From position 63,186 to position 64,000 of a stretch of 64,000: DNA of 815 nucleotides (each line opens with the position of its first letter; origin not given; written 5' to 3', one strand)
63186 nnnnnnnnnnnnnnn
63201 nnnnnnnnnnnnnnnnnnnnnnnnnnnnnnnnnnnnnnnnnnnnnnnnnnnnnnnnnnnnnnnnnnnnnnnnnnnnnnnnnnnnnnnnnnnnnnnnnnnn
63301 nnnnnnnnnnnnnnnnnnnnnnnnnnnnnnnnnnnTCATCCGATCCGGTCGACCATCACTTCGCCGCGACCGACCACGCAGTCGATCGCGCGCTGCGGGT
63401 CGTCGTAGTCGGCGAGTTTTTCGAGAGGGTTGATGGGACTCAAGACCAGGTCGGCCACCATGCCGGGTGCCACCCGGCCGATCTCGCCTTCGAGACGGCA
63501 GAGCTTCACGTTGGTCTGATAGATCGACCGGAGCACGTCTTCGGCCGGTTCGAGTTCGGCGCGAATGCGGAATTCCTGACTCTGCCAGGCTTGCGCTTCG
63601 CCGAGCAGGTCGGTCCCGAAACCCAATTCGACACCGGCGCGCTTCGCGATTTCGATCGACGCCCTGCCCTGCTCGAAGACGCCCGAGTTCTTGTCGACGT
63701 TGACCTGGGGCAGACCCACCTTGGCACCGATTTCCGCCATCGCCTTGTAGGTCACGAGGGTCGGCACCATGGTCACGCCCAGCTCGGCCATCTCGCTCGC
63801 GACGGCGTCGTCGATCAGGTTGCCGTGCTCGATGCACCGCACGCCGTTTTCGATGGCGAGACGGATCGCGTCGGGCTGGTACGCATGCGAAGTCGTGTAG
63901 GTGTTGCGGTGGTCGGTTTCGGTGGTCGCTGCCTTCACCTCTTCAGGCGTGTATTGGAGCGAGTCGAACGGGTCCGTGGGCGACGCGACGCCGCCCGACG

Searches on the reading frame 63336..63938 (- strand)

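Call 54: search_protein_families(library=pfam, proteins=[window:63336-63938:-], max_evalue=0.00001)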
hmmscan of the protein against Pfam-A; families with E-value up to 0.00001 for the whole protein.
window:63336-63938:- (200 aa): 1 family
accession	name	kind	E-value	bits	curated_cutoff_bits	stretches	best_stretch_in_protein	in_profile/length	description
PF01979.26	Amidohydro_1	-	1.2e-15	58.1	25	1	1-194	137-344/345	Amidohydrolase family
